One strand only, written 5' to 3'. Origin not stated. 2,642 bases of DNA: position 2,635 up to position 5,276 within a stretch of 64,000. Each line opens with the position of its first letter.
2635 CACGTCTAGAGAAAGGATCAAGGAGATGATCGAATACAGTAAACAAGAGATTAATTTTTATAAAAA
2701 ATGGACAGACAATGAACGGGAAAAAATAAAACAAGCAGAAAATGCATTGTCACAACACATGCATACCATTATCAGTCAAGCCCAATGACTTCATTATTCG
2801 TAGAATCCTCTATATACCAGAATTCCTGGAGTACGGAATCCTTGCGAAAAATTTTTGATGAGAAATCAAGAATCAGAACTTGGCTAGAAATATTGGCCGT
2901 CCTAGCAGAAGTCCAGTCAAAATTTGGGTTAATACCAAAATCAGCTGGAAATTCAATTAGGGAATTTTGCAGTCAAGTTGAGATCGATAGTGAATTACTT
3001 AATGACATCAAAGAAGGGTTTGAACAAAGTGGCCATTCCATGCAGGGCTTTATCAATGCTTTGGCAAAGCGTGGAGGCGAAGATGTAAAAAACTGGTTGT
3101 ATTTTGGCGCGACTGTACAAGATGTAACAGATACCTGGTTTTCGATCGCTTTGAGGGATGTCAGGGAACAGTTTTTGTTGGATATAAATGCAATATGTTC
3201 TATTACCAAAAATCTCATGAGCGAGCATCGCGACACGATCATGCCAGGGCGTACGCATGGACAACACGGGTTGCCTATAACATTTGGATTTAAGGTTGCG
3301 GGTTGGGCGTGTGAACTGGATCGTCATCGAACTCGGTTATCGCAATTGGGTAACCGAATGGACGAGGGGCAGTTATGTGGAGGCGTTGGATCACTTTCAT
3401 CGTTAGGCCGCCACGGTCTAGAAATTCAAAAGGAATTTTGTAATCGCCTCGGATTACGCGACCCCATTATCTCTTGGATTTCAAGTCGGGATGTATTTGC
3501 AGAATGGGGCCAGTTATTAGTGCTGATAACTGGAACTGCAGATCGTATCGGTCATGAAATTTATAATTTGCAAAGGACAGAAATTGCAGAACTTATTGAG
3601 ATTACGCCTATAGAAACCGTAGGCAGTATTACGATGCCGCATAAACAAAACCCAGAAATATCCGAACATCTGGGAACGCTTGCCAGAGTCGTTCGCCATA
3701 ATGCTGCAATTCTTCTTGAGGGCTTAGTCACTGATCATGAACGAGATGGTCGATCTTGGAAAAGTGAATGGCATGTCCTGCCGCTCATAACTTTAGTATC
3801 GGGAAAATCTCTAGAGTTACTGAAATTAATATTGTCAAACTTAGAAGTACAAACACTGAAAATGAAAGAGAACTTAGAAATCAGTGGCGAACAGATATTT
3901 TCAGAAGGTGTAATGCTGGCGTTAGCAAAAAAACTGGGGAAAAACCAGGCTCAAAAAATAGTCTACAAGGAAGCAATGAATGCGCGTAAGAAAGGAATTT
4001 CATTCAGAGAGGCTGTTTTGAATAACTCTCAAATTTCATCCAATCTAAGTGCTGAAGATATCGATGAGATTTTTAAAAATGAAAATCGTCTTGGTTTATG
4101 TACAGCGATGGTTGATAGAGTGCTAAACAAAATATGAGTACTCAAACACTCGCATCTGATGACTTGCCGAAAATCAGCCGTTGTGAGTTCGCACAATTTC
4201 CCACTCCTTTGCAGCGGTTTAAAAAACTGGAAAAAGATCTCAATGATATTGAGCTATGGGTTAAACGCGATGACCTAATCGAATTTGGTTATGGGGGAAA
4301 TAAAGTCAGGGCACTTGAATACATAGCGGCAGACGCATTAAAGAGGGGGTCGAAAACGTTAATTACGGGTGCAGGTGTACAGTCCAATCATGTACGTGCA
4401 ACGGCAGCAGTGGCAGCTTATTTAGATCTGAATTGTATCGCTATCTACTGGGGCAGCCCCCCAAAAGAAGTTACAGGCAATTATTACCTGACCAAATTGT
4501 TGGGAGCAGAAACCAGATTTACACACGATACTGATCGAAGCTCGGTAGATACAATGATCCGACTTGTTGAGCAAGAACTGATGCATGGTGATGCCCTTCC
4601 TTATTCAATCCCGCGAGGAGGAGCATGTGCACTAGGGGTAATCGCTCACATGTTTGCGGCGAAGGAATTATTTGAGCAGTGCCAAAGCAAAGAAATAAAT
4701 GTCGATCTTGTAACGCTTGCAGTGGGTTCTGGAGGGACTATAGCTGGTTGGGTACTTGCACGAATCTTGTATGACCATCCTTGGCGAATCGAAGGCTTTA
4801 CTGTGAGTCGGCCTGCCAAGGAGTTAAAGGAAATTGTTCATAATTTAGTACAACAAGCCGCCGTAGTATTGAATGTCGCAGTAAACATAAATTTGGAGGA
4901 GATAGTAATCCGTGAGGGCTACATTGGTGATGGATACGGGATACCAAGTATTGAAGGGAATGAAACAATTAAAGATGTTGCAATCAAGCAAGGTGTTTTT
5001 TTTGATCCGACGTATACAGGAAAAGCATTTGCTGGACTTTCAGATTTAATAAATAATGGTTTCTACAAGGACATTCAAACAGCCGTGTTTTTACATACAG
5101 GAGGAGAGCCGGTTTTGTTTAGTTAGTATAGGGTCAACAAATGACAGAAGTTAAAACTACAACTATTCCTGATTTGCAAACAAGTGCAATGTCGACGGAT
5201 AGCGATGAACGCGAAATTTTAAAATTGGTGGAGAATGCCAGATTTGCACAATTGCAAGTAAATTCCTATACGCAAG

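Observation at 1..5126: Complete bacterial-type coenzyme M biosynthesis gene set on a low-GC island in a high-GC genome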

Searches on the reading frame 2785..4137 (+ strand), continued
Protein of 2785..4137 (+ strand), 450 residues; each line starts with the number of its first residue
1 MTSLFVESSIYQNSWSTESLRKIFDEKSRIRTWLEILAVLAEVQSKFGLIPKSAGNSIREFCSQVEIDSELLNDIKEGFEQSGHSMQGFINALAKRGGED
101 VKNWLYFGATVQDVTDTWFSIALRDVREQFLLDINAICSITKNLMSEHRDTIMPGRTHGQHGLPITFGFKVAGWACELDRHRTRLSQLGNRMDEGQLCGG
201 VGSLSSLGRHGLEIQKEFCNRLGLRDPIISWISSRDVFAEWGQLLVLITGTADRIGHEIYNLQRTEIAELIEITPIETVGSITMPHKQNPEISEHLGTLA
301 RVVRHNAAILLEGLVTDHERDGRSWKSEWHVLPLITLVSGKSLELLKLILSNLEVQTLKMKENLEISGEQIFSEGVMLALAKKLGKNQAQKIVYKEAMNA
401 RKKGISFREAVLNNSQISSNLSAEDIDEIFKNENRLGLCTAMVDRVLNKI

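Call 28: search_dna_similar(query=window:2785-4137:+, collection=plasmids, mode=protein, max_rows=12)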
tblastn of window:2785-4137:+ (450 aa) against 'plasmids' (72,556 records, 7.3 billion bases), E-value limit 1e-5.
Records with a match: 544; places in all: 582; records where one place covers at least 80% of the query: 208.
Best place of each record, by identity: <60% 544.
By first word of the organism name: Rhizobium 154; Sinorhizobium 84; Streptomyces 43; Escherichia 18; Paracoccus 18; Phaeobacter 12; Azospirillum 10; Ensifer 9; Burkholderia 8; Cereibacter 8; and 86 more.
By predicted mobility (MOB-suite, as given by PLSDB): non-mobilizable 346; mobilizable 130; conjugative 68.
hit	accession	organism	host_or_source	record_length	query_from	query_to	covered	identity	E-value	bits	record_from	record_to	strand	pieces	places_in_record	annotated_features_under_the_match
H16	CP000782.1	Xanthobacter autotrophicus Py2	-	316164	1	447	99%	51.9%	9e-134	432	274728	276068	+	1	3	fumarate lyase (x2)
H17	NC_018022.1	Mycolicibacterium chubuense NBB4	-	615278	1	449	100%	43.4%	2e-88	353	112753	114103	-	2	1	adenylosuccinate lyase family protein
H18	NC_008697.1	Nocardioides sp. JS614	-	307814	1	448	100%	42.9%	1e-95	322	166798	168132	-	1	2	adenylosuccinate lyase family protein | hypothetical protein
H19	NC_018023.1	Mycolicibacterium chubuense NBB4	-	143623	1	448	100%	41.1%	7e-97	325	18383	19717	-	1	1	adenylosuccinate lyase family protein | hypothetical protein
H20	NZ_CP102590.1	Niallia taxi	-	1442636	1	450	100%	38.2%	2e-80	278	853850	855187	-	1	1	none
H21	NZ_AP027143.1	Methylocystis iwaonis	-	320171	1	447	99%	37.7%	7e-70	248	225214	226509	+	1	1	adenylosuccinate lyase family protein | hypothetical protein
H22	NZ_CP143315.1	Methylocystis iwaonis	cell culture,rice rhizosphere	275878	1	447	99%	37.6%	2e-69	246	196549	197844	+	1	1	adenylosuccinate lyase family protein | hypothetical protein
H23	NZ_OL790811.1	Proteus mirabilis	-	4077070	2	447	99%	37.0%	9e-76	265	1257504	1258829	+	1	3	none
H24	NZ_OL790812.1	Proteus mirabilis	-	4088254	2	447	99%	37.0%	9e-76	265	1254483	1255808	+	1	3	none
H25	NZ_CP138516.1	Variovorax paradoxus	Legume root,PacBio whole genome assembly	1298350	2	447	99%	36.5%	5e-77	268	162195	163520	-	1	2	none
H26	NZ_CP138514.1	Variovorax paradoxus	Legume root,PacBio whole genome assembly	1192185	12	447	97%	37.4%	2e-77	270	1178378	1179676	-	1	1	none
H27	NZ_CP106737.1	Roseovarius pelagicus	cell culture,Arctic seawater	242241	3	446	99%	35.8%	1e-73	258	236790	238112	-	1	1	adenylosuccinate lyase family protein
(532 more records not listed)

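Call 67: search_protein_families(library=pfam, proteins=[L004:17826-18974:-, L004:19217-20443:-], max_evalue=0.0001)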
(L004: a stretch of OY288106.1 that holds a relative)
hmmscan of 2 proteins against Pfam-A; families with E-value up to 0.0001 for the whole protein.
L004:17826-18974:- (382 aa): 1 family
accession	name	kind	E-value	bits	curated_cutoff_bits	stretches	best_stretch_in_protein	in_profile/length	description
PF13289.12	SIR2_2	-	2.9e-06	27.8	24.5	1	172-340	5-125/141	SIR2-like domain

L004:19217-20443:- (408 aa): 3 families
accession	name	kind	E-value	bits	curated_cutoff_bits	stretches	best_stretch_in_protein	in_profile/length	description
PF22022.2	Phage_int_M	-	2.7e-30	104.9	27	1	97-191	1-95/96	Phage integrase central domain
PF00589.27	Phage_integrase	-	7.1e-27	94.7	27.1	1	204-374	3-168/172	Phage integrase family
PF13356.12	Arm-DNA-bind_3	-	7.4e-27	93.7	27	1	3-88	1-83/83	Arm DNA-binding domain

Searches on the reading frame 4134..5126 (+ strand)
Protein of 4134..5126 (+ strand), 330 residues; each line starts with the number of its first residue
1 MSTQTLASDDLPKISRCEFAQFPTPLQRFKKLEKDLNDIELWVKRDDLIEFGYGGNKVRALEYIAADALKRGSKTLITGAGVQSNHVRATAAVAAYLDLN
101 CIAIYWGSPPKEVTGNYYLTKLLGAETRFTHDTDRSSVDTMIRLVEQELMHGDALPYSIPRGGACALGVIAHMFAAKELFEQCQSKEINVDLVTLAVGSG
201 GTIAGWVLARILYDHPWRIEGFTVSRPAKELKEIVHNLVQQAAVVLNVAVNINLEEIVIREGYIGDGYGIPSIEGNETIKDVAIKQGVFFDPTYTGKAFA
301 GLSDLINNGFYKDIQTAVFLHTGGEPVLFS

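Call 3: search_protein_families(library=pfam, proteins=[window:4134-5126:+], max_evalue=0.01)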
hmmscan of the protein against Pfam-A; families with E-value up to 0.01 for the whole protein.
window:4134-5126:+ (330 aa): 1 family
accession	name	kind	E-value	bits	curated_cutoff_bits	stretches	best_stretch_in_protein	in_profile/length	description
PF00291.31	PALP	-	1.9e-35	123.1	35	1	20-323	4-295/295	Pyridoxal-phosphate dependent enzyme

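Call 4: search_protein_families(library=ncbifam, proteins=[window:4134-5126:+], max_evalue=0.01)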
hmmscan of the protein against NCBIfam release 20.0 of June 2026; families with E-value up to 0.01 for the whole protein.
window:4134-5126:+ (330 aa): 11 families
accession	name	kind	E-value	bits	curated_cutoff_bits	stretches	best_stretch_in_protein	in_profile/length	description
NF052537.1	CoM_syn_XcbE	exception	2.3e-133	444.3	450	1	12-329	4-321/322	coenzyme M biosynthesis enzyme XcbE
NF052482.1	sulfolyase_CuyA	equivalog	8.3e-79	264.8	450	1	11-329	3-325/332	D-cysteate sulfo-lyase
TIGR01275.1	ACC_deam_rel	subfamily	3.2e-75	253.4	289.4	1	18-329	2-315/321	pyridoxal phosphate-dependent enzymes, D-cysteine desulfhydrase family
NF003030.0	PRK03910.1-3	equivalog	8.6e-64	215.8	429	1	6-329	5-329/338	D-cysteine desulfhydrase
NF010646.0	PRK14045.1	equivalog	3.8e-59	200.6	550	1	11-329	9-319/329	1-aminocyclopropane-1-carboxylate deaminase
NF003029.0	PRK03910.1-1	equivalog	4.1e-58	197.3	610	1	9-329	4-322/328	D-cysteine desulfhydrase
NF003032.0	PRK03910.1-5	equivalog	3.2e-56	190.9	469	1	10-329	6-324/330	D-cysteine desulfhydrase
TIGR01274.1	ACC_deam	equivalog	6.7e-46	157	392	1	12-328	3-327/337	1-aminocyclopropane-1-carboxylate deaminase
TIGR00263.1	trpB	equivalog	5.8e-08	32.2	392.45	1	18-200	45-229/385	tryptophan synthase subunit beta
NF010376.0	PRK13803.1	equivalog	1.6e-06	27.3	819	1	11-127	249-360/600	bifunctional phosphoribosylanthranilate isomerase/tryptophan synthase subunit beta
NF006390.0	PRK08639.1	equivalog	0.0022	17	421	0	176-206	167-194/418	threonine ammonia-lyase IlvA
